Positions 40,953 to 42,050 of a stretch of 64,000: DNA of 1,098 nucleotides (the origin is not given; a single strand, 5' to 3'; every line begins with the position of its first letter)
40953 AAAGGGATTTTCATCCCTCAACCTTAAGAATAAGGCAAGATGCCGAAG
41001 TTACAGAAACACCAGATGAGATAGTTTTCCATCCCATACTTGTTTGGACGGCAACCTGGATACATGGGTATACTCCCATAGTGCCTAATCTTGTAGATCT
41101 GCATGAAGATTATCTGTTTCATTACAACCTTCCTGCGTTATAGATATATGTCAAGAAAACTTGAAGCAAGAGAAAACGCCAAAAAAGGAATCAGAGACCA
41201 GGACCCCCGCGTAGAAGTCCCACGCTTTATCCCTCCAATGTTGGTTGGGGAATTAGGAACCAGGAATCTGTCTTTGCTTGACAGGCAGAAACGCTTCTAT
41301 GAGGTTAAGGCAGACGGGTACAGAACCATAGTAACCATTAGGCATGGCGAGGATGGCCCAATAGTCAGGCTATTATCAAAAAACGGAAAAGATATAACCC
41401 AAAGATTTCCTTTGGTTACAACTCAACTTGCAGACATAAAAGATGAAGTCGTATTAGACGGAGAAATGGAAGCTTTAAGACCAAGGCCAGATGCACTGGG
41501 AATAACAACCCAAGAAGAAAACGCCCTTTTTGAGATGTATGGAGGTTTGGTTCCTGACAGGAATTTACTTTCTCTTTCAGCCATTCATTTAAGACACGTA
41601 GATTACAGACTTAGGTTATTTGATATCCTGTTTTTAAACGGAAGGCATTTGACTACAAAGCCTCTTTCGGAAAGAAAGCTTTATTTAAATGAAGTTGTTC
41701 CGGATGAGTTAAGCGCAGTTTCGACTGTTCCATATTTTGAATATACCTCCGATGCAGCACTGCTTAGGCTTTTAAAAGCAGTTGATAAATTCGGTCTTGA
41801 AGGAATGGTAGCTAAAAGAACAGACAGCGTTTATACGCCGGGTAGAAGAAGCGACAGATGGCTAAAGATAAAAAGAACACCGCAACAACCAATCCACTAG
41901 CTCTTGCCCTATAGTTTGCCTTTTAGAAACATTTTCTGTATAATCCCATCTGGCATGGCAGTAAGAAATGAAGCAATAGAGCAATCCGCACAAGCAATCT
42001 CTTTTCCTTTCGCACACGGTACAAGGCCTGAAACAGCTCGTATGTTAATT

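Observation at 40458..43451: Cluster of two unknown small proteins, an NTase-only ATP-dependent DNA ligase and a triple-HTH regulator next to the tRNA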

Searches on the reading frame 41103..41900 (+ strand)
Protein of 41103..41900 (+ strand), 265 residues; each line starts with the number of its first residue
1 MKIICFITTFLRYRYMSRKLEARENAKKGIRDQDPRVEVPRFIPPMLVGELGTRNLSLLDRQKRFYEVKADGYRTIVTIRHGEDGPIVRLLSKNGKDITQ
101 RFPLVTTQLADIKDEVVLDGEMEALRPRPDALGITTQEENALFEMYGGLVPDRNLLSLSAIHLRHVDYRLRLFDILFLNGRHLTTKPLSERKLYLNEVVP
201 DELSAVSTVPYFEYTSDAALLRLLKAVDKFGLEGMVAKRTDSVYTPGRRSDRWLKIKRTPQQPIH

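Call 4: search_protein_families(library=pfam, proteins=[window:41103-41900:+], max_evalue=0.1)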
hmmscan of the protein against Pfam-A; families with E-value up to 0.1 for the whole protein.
window:41103-41900:+ (265 aa): 2 families
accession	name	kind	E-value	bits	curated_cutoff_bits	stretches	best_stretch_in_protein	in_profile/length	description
PF01068.26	DNA_ligase_A_M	-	2.3e-30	106.3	26.2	1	60-257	18-204/204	ATP dependent DNA ligase domain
PF01331.24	mRNA_cap_enzyme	-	0.00014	22.3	29.6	0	54-122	8-78/194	mRNA capping enzyme, catalytic domain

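Call 7: search_protein_families(library=ncbifam, proteins=[window:41103-41900:+], max_evalue=0.1)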
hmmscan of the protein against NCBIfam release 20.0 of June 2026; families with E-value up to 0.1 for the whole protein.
window:41103-41900:+ (265 aa): 13 families
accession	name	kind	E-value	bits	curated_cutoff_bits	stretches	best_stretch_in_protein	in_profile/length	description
TIGR02779.1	NHEJ_ligase_lig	equivalog_domain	1.5e-32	113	227.75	1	63-263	15-190/302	non-homologous end-joining DNA ligase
NF007210.0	PRK09632.1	equivalog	2.4e-31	108.8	989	1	22-263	457-664/781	ATP-dependent DNA ligase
TIGR02776.1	NHEJ_ligase_prk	equivalog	4.5e-30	105.1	373.2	1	65-263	8-182/587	DNA ligase D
TIGR00574.1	dnl1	superfamily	1.3e-27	96.8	217.8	1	28-259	153-377/527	ATP-dependent DNA ligase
NF004628.0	PRK05972.1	subfamily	1.9e-24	85.9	895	1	21-262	222-432/870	ATP-dependent DNA ligase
TIGR04120.1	DNA_lig_bact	equivalog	8.6e-24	84.4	400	1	34-261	193-401/526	cisplatin damage response ATP-dependent DNA ligase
NF006701.0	PRK09247.1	equivalog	5.5e-23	81.7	543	1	33-261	196-410/540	ATP-dependent DNA ligase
NF005796.0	PRK07636.1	subfamily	6.5e-22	78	337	1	42-256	2-184/275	ATP-dependent DNA ligase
NF002868.0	PRK03180.1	equivalog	2.1e-20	72.9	641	1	36-259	177-382/509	ATP-dependent DNA ligase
NF006078.0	PRK08224.1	equivalog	2.2e-19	69.6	296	2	170-259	116-202/350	ATP-dependent DNA ligase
NF007211.0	PRK09633.1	equivalog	5.8e-19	67.9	774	1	65-258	19-208/610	DNA ligase D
NF041331.1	LigA_Halo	equivalog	8.7e-19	67.4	830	1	21-257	209-426/552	ATP-dependent DNA ligase LigA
NF006592.0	PRK09125.1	equivalog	4.1e-05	22.7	200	1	186-259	130-203/283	DNA ligase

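Call 8: search_protein_families(library=phrogs, proteins=[window:41103-41900:+], max_evalue=0.1)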
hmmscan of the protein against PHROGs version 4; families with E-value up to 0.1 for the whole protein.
window:41103-41900:+ (265 aa): 1 family
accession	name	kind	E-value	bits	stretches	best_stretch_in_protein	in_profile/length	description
phrog_114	-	DNA, RNA and nucleotide metabolism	2.5e-22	80.2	1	27-258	202-418/634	ATP-dependent DNA ligase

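Call 9: find_encoding_contigs(protein=window:41148-41897:+, flank=10000, max_places=6)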
Protein window:41148-41897:+ (250 aa): 1 contig read that carries it; 1 place shown.
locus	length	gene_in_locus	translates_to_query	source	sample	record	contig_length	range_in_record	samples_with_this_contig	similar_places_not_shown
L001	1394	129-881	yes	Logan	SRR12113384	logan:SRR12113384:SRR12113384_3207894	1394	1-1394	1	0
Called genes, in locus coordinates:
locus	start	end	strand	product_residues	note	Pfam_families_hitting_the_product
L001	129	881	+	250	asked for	PF01068:DNA_ligase_A_M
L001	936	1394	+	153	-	?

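Call 10: find_homologous_proteins(query=window:41148-41897:+)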
Query window:41148-41897:+ (250 aa): 95 proteins with E <= 0.001 among 960 candidates.
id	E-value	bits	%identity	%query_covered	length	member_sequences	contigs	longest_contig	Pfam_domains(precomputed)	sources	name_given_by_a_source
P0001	1.5e-160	550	100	100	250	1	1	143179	PF01068.27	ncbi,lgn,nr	ncbi:MAG: hypothetical protein HY344_00595 [Candidatus Levybacteria bacterium]|nr:hypothetical prote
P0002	2.3e-21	95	36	91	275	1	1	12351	PF09414.16,PF01068.27,PF04679.22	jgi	jgi:bifunctional non-homologous end joining protein LigD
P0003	1.6e-20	92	36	80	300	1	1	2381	PF09414.16,PF01068.27,PF04679.22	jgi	-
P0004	6.3e-20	90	36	91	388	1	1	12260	PF09414.16,PF01068.27,PF04679.22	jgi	jgi:bifunctional non-homologous end joining protein LigD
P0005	2.3e-19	88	37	77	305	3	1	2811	PF09414.16,PF01068.27,PF04679.22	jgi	-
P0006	3.7e-18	84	33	91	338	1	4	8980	PF01068.27,PF04679.22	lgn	-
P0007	1.6e-17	82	36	88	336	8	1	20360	PF01331.26,PF01068.27,PF04679.22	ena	-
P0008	1.5e-16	79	34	88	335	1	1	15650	PF01331.26,PF01068.27,PF04679.22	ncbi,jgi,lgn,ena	-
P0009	1.9e-15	75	35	79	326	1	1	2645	PF01068.27,PF04679.22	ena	-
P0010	2.5e-15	75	35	79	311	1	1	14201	PF01068.27,PF04679.22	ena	-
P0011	4.6e-15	74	36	79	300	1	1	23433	PF01068.27,PF04679.22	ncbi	-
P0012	4.7e-15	74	34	79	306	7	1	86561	PF09414.16,PF01068.27,PF04679.22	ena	-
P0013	1.2e-14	73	35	85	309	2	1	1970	PF09414.16,PF01068.27,PF04679.22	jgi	jgi:DNA ligase D-like protein (predicted ligase)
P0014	2.3e-14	72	35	79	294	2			PF01068.27,PF04679.22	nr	nr:hypothetical protein [Xylanimonas allomyrinae]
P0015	4.1e-14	71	33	79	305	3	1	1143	PF09414.16,PF01068.27,PF04679.22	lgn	-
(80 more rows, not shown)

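Call 20: search_solved_structures(query=window:41148-41897:+, max_evalue=0.001, show_alignments=1)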
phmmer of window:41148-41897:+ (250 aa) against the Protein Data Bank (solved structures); distinct sequences matched with E-value up to 0.001: 34.
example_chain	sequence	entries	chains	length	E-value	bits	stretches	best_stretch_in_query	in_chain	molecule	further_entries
1vs0_A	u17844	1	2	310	8.1e-15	58.3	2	149-245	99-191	Putative DNA ligase-like protein Rv0938/MT0965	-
6nhx_A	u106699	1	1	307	4.6e-14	55.8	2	147-245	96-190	ATP-dependent DNA ligase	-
4eq5_A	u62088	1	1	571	4.7e-14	55.8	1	21-245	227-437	DNA ligase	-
6nhz_A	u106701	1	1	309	4.7e-14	55.8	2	147-245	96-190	ATP-dependent DNA ligase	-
9df9_A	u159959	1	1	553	1.1e-13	54.5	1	22-245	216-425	DNA ligase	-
9dfa_A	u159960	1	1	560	1.6e-13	54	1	22-245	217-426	DNA ligase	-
3rr5_A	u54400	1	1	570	4e-13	52.7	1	22-245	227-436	DNA ligase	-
2cfm_A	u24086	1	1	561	7e-13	51.9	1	21-245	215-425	THERMOSTABLE DNA LIGASE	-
3gde_A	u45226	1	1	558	2e-07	34.1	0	153-243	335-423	DNA ligase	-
6q1v_A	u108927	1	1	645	2.7e-07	33.7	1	51-243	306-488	DNA ligase 1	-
9bs3_A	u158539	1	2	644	3.7e-07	33.2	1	51-243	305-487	DNA ligase 1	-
6p09_A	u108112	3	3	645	3.7e-07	33.2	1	51-243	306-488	DNA ligase 1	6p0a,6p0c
7l35_A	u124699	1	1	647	3.7e-07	33.2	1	51-243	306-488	DNA ligase 1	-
8v1v_A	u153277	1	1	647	3.8e-07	33.2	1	51-243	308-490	DNA ligase 1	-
8v1u_A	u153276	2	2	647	3.8e-07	33.2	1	51-243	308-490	DNA ligase 1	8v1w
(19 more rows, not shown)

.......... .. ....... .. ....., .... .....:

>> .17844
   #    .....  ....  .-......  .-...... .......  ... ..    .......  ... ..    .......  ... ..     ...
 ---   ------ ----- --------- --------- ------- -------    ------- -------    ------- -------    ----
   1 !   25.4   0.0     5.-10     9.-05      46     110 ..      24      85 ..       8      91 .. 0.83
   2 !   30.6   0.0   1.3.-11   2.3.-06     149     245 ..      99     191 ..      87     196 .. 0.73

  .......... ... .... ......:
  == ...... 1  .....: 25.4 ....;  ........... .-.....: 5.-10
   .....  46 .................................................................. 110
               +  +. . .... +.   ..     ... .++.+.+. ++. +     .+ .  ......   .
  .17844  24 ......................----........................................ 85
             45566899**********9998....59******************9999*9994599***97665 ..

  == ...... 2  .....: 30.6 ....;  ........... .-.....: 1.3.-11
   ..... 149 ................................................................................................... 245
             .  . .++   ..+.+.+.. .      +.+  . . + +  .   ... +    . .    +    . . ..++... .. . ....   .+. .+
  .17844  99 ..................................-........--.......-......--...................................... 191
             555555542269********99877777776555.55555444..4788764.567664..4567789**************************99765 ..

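Call 67: find_related_loci(query=window:41148-41897:+, collection=viral_contigs, flank=8000)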
Query window:41148-41897:+ (250 aa) in viral_contigs; peptide patterns used: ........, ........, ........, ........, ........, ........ (x = any residue, [..] = any of these).
6 stretches matched a pattern, but none encodes a relative of the query by tblastn (E <= 1e-3).

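Call 75: search_protein_families(library=padloc, proteins=[window:41148-41897:+], max_evalue=0.01)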
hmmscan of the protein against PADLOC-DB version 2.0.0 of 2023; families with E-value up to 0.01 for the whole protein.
window:41148-41897:+ (250 aa): 0 families

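Call 86: find_encoding_contigs(protein=P0002, flank=6000, max_places=2)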
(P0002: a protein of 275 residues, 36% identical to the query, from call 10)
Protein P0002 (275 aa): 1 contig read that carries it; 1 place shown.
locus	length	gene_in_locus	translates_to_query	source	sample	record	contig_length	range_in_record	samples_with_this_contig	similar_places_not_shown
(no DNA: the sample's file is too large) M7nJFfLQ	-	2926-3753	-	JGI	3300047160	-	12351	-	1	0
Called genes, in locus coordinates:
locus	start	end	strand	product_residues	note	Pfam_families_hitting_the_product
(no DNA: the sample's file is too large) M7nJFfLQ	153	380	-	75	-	-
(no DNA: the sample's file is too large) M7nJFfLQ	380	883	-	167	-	-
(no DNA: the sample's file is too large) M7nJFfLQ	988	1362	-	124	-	PF13466:STAS_2 (weak), PF01740:STAS (weak)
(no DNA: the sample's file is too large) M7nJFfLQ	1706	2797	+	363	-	-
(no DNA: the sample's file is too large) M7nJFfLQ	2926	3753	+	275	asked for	PF01068:DNA_ligase_A_M, PF09414:RNA_ligase (weak), PF04679:DNA_ligase_A_C (weak)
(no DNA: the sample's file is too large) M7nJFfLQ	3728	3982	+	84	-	PF04679:DNA_ligase_A_C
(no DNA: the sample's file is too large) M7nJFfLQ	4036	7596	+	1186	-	PF00069:Pkinase, PF07714:PK_Tyr_Ser-Thr, PF25174:Beta-prop_THOC3, PF00400:WD40, PF23342:WDR90_beta-prop_4th, PF23381:Beta-prop_IFT122_1st, PF23409:Beta-prop_EML, PF23414:Beta-prop_EML_2, +161 more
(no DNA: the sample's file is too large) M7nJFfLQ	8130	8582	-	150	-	-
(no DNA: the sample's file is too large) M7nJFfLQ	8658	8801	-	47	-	-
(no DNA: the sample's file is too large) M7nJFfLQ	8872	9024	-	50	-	-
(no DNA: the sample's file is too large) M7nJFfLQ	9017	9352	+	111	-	-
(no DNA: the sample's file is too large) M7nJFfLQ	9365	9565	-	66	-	-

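Call 87: find_encoding_contigs(protein=P0004, flank=6000, max_places=2)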
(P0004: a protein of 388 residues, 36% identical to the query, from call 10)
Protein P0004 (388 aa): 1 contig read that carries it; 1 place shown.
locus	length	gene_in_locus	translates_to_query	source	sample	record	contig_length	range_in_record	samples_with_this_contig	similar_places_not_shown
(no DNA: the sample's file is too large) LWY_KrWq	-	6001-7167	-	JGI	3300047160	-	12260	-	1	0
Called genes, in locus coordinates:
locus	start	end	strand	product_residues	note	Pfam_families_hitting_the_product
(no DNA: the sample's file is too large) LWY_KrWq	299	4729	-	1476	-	PF00069:Pkinase, PF07714:PK_Tyr_Ser-Thr, PF23381:Beta-prop_IFT122_1st, PF24807:WD40_CDC20-Fz, PF24814:WD40_Prp19, PF25172:Beta-prop_WDR3_2nd, PF25173:Beta-prop_WDR3_1st, PF25174:Beta-prop_THOC3, +94 more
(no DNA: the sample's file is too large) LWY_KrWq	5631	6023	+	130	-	-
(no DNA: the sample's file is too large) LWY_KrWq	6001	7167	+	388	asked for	PF01068:DNA_ligase_A_M, PF09414:RNA_ligase (weak), PF04679:DNA_ligase_A_C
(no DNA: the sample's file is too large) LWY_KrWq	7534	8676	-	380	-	PF02195:ParB_N, PF01555:N6_N4_Mtase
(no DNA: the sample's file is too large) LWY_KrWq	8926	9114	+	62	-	-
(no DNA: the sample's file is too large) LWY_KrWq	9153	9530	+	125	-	PF14078:DUF4259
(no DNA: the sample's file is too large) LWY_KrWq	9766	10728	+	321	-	?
